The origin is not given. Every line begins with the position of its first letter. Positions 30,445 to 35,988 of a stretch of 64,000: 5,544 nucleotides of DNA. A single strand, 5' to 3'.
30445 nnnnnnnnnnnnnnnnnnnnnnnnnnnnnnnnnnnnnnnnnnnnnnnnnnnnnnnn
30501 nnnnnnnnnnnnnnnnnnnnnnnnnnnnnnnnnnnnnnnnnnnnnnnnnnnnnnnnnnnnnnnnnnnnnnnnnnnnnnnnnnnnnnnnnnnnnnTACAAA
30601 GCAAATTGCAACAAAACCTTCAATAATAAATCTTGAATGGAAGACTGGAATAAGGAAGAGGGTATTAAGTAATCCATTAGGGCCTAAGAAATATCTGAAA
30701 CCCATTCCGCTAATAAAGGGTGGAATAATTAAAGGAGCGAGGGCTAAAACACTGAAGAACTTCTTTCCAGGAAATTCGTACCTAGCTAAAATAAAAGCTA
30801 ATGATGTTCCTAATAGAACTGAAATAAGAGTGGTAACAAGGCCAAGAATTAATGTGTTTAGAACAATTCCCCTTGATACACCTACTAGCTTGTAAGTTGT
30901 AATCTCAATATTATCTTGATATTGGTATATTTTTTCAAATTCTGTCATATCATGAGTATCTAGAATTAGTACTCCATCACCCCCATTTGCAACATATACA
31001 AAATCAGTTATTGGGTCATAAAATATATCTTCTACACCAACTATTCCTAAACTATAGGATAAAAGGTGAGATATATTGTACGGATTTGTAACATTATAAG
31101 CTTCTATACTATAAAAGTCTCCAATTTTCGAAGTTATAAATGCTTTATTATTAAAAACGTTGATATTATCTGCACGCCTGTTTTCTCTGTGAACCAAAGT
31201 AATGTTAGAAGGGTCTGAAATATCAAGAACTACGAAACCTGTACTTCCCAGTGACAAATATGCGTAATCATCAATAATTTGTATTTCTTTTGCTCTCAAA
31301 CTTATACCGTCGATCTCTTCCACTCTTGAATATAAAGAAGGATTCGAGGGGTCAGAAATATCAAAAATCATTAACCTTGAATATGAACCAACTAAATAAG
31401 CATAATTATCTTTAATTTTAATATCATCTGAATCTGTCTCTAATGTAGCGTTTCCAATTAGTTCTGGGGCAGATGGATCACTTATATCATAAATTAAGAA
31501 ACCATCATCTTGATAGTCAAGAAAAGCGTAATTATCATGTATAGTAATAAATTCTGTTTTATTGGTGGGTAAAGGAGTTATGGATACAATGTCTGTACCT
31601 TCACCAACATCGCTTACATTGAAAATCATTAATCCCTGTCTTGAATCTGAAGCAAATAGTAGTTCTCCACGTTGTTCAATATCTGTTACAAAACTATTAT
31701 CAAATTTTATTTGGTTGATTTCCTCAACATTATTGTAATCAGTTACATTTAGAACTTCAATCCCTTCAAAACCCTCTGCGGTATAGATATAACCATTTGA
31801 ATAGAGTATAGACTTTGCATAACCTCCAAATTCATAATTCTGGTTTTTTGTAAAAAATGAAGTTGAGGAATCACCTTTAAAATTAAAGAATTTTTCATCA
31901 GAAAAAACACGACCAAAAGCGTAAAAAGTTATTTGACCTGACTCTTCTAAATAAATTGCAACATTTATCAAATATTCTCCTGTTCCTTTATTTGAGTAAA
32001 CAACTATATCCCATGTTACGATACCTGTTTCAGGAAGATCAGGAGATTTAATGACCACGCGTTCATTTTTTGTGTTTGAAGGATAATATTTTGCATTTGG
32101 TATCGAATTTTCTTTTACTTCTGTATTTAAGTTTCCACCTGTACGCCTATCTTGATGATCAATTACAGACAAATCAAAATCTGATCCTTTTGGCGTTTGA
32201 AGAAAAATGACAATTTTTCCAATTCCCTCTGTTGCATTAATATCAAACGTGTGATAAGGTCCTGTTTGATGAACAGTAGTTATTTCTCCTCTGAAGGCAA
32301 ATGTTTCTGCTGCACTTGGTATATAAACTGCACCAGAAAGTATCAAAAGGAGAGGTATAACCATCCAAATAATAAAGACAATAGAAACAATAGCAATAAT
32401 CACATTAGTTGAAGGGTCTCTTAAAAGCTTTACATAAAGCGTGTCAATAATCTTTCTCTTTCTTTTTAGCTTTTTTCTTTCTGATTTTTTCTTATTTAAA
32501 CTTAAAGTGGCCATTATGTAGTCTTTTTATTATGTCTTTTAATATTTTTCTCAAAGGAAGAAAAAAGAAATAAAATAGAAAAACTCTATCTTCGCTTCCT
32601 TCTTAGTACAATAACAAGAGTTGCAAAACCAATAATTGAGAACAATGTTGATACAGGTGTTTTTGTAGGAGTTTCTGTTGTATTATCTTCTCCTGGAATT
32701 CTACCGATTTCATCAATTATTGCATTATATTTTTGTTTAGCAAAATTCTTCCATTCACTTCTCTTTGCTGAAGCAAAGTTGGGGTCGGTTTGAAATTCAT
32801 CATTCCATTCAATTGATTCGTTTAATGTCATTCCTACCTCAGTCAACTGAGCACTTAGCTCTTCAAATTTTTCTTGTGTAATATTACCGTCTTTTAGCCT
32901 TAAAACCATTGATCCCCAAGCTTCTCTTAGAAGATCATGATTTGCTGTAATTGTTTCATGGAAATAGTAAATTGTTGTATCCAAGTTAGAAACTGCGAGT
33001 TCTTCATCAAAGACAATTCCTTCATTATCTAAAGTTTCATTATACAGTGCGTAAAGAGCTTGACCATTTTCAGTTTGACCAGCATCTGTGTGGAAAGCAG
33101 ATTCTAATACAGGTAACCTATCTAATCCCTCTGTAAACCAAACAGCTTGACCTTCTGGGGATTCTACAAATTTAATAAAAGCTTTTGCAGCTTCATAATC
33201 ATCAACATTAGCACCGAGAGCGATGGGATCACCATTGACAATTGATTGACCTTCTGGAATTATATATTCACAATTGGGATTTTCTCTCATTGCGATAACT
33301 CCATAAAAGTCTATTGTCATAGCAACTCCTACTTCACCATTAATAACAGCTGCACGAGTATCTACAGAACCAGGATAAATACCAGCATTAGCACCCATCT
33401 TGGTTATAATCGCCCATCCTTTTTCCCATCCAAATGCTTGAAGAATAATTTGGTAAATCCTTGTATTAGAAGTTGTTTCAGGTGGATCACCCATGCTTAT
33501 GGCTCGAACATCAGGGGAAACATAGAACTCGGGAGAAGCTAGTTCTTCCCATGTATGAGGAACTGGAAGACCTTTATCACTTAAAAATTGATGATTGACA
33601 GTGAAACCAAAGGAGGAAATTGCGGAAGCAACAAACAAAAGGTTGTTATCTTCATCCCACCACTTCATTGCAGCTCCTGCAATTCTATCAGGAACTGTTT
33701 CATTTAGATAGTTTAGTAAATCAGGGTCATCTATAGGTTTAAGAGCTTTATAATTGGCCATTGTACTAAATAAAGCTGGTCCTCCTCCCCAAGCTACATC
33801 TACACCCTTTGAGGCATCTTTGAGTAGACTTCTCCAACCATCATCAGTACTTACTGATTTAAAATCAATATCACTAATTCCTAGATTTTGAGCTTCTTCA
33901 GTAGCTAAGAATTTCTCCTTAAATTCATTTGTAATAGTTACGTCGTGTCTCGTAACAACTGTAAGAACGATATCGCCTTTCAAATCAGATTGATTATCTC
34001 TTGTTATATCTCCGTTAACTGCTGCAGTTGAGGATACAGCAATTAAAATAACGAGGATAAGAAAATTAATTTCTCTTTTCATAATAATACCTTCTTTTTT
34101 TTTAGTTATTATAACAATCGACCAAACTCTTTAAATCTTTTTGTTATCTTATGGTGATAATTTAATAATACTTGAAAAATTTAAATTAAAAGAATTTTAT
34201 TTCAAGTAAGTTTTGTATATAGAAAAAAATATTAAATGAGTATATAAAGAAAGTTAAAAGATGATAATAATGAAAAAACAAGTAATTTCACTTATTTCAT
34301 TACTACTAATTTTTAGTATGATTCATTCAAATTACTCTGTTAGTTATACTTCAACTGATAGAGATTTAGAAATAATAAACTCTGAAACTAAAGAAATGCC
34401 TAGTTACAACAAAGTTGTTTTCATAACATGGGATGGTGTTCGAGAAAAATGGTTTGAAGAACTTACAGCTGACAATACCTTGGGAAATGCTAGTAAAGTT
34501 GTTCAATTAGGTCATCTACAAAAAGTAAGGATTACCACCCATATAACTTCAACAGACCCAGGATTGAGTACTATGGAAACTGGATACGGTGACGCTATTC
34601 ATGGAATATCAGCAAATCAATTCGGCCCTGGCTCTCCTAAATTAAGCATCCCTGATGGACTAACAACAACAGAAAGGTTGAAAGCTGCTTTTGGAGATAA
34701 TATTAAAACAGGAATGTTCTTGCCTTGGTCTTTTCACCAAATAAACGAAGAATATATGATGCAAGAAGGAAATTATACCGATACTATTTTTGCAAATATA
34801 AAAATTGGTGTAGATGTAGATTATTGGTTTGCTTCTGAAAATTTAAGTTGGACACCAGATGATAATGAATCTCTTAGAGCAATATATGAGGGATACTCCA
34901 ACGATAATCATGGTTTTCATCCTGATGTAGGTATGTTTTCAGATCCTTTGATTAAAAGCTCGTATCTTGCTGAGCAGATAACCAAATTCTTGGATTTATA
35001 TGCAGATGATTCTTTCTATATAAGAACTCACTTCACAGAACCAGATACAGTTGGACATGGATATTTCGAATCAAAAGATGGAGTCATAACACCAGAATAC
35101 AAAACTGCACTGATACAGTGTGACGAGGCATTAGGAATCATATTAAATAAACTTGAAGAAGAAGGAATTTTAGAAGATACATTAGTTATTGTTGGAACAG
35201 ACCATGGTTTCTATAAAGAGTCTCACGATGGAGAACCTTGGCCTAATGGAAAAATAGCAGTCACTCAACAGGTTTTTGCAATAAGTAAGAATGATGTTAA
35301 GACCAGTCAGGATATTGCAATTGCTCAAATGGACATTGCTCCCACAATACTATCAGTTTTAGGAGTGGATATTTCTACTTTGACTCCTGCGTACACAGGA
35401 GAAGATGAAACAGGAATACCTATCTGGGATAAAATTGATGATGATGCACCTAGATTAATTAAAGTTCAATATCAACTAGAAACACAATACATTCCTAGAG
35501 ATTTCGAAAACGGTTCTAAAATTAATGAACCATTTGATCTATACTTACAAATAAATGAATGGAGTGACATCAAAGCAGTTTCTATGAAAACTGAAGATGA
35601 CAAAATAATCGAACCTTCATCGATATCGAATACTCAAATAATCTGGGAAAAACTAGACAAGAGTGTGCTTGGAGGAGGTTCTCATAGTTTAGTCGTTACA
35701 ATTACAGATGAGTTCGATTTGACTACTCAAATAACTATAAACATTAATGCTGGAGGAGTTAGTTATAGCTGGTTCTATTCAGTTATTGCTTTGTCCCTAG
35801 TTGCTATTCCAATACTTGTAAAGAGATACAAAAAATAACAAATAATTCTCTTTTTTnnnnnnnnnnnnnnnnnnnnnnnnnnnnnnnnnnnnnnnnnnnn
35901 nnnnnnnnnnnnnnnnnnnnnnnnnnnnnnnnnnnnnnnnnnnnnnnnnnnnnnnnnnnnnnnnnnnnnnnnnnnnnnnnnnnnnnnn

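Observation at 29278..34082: ABC importer whose double permease is fused to an extracellular LVIVD beta-propeller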

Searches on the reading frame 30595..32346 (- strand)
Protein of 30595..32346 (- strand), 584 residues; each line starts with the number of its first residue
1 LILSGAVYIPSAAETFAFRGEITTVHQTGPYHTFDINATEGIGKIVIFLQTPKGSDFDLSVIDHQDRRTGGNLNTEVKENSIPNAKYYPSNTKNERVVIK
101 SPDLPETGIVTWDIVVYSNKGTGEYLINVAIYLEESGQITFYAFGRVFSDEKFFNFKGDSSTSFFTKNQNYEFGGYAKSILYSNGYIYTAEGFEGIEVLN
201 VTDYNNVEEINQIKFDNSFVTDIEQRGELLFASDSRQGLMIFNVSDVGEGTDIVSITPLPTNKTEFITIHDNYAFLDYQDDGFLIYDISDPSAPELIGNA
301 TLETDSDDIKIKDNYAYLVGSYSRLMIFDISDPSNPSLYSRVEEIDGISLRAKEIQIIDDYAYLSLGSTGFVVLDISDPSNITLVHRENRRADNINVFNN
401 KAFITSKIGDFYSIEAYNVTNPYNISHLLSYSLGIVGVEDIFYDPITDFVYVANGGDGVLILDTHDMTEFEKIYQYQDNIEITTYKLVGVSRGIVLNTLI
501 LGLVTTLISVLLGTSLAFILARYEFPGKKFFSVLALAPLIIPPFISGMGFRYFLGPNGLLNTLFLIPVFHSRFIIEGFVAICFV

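Call 80: search_protein_representatives(protein=window:30595-32346:-)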
Query: 584 residues. Proteins with E-value up to 0.001 (for the whole library): 30950; up to 1e-10: 17336; up to 1e-30: 2905. The best 150 are listed.
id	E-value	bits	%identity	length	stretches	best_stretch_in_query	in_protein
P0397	2.8e-151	521.2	29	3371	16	174-385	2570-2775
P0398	4.6e-139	480.9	29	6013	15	175-383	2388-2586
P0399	5.5e-124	431.1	29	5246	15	165-478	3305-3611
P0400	4.9e-118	411.5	32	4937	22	270-388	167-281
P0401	7.8e-105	367.9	34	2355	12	267-390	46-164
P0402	2.6e-103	362.9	33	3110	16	267-464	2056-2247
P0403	2.0e-100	353.4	24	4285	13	170-505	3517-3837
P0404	1.2e-94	334.3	29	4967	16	281-386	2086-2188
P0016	1.1e-93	331.1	40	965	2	144-583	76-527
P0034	1.6e-93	330.5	41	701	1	136-584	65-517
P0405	4.6e-92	325.7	38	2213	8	194-381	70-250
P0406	4.1e-91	322.6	29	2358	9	183-380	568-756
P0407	6.4e-91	321.9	30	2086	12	171-382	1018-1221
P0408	8.1e-90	318.3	30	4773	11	253-381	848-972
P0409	8.6e-88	311.6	27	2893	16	177-383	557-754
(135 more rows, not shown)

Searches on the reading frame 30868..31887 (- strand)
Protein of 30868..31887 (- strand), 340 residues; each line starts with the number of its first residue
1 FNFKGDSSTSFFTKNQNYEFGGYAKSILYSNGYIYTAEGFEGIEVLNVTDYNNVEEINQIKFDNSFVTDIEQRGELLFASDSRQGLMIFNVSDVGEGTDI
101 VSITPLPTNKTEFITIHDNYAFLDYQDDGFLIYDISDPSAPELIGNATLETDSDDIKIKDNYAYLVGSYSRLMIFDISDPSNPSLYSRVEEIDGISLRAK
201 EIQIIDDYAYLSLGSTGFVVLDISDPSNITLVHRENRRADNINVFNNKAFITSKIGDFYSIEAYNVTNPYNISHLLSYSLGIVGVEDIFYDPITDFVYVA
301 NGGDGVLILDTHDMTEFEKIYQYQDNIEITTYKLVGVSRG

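Call 35: search_protein_families(library=pfam, proteins=[window:30868-31887:-], max_evalue=10)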
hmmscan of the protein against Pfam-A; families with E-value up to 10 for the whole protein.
seq(340 aa): 2 families
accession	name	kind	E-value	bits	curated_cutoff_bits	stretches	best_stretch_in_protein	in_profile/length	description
PF08309.17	LVIVD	-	3.8e-27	93.8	20.2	3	152-189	3-40/42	LVIVD repeat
PF09826.15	Beta_propel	-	1.3e-06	28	22.4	1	32-168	22-130/495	Beta propeller domain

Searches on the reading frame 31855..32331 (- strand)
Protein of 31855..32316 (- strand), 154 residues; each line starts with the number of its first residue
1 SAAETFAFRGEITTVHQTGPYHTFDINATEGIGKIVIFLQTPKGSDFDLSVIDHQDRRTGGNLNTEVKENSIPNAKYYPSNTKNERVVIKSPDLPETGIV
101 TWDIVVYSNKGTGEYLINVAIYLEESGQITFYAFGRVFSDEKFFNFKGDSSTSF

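Call 35: search_protein_families(library=pfam, proteins=[window:31855-32316:-], max_evalue=10)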
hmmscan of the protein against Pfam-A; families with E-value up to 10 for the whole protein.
seq(154 aa): 0 families

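Call 48: predict_structure(alignment_id=A3)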
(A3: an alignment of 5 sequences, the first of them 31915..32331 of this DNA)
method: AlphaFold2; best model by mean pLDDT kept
length: 139 residues; sequences in the alignment: 5
mean_pLDDT: 70.2   pTM: 0.70
mean pLDDT of the five models: 70.2, 68.5, 66.4, 66.4, 60.0
residues with pLDDT >= 90: 0; 70-90: 85; 50-70: 36; < 50: 18
segments of 3 or more residues with pLDDT < 50: 66-83
pLDDT, mean of each block of 10 residues (from residue 1): 62 81 71 74 83 76 50 38 62 76 77 82 81 67
secondary structure, 60 per line:
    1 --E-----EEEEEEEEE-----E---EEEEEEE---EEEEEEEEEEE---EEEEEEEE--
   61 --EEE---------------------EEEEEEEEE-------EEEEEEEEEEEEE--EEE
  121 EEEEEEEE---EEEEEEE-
elements in order: E9-17 E27-33 E37-47 E51-58 E63-65 E87-95 E103-115 E118-128 E132-138

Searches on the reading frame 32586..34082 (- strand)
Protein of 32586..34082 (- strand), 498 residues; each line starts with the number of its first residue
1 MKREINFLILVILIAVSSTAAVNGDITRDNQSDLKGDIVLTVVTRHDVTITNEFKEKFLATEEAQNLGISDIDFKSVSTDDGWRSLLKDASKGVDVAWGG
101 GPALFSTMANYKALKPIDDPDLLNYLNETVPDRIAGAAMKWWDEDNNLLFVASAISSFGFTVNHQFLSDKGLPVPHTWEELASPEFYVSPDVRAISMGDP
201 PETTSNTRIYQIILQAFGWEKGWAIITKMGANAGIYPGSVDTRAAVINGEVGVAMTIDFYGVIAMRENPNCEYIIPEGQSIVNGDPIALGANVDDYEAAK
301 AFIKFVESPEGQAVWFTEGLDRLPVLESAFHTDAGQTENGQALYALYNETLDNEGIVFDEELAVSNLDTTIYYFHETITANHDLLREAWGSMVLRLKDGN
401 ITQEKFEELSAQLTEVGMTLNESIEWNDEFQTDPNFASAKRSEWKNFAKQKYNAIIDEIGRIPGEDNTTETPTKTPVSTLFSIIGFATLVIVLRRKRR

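Call 6: search_protein_families(library=pfam, proteins=[window:32586-34082:-], max_evalue=0.01)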
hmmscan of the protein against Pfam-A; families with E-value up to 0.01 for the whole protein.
window:32586-34082:- (498 aa): 4 families
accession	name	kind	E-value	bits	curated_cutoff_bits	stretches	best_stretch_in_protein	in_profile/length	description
PF13416.11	SBP_bac_8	-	3e-18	67.1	27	1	63-335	7-271/279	Bacterial extracellular solute-binding protein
PF13343.11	SBP_bac_6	-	7.2e-14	52.3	24.6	1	143-332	52-226/245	Bacterial extracellular solute-binding protein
PF01547.30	SBP_bac_1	-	3e-08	34.5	26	1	71-313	25-307/307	Bacterial extracellular solute-binding protein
PF13531.11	SBP_bac_11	-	4.3e-06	27.1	25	1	165-319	82-225/227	Bacterial extracellular solute-binding protein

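Call 7: search_protein_families(library=ncbifam, proteins=[window:32586-34082:-], max_evalue=0.01)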
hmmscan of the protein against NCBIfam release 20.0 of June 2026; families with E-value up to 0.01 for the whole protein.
window:32586-34082:- (498 aa): 2 families
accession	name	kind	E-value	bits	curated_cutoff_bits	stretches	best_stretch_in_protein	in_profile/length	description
TIGR03261.1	phnS2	equivalog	8.6e-11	41.5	392.75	1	126-314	94-278/334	putative 2-aminoethylphosphonate ABC transporter substrate-binding protein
TIGR03850.1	bind_CPR_0540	equivalog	0.00017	20.3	299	0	144-181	147-184/437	carbohydrate ABC transporter substrate-binding protein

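Call 17: search_solved_structures(query=window:32586-34082:-, max_evalue=0.01)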
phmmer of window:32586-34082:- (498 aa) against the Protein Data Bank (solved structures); distinct sequences matched with E-value up to 0.01: 2.
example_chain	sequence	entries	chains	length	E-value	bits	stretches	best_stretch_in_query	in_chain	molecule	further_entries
6wce_A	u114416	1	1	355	5.2e-08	35.3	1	158-328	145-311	Pyridoxal-5-phosphate binding protein A (P5PA)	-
8x1a_B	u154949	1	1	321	3e-07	32.8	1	155-326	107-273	Iron(III) ABC transporter, periplasmic iron-compound-binding protein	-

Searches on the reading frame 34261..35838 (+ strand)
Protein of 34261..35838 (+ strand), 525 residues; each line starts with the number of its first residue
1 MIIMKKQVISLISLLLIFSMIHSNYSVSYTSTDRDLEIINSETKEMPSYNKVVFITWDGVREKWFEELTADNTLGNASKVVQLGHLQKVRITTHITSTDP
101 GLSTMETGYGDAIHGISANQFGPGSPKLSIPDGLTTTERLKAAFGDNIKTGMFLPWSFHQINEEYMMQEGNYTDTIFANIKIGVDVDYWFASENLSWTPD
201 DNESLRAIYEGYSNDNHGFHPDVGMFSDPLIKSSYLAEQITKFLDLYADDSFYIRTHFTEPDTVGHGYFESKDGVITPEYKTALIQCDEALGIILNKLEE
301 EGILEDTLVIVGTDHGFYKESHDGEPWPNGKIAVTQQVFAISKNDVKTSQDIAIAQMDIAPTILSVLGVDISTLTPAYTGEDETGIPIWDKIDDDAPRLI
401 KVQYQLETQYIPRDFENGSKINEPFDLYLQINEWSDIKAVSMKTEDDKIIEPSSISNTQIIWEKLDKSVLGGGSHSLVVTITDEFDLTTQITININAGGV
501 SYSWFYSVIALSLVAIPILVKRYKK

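Call 6: search_protein_families(library=pfam, proteins=[window:34261-35838:+], max_evalue=0.01)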
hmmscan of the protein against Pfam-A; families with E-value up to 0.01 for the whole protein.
window:34261-35838:+ (525 aa): 4 families
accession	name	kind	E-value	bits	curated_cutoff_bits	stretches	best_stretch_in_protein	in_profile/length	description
PF01663.27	Phosphodiest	-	1.2e-15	58.4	23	1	52-321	1-225/342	Type I phosphodiesterase / nucleotide pyrophosphatase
PF00884.28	Sulfatase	-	7.9e-12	45.5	25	1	52-369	3-301/301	Sulfatase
PF02995.22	DUF229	-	0.00014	21.2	25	1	232-318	273-344/496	Protein of unknown function (DUF229)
PF07394.17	DUF1501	-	0.0044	16.7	27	0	282-316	266-300/390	Protein of unknown function (DUF1501)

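Call 7: search_protein_families(library=ncbifam, proteins=[window:34261-35838:+], max_evalue=0.01)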
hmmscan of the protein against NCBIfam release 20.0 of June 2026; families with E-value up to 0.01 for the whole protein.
window:34261-35838:+ (525 aa): 6 families
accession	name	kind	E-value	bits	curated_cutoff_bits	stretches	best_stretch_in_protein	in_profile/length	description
NF045661.1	HdlasePehA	equivalog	1.5e-05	23.9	900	1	279-372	283-380/506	phosphoric/sulfuric ester hydrolase PehA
TIGR01307.1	pgm_bpd_ind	equivalog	0.00014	20.4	330.65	1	253-371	387-494/504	2,3-bisphosphoglycerate-independent phosphoglycerate mutase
TIGR03417.1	chol_sulfatase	equivalog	0.00074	18.5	433.45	1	281-382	256-359/500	choline-sulfatase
NF053595.1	LptchSynLtaSGpos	equivalog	0.0012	17.5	970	1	279-372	430-531/626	lipoteichoic acid synthase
NF042991.1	alk_phos_PafA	equivalog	0.0035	15.8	650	0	4-121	1-110/554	alkaline phosphatase PafA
NF051873.1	AlkPhosPhoY32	equivalog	0.0076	14.8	1000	0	43-121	14-92/539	alkaline phosphatase PhoY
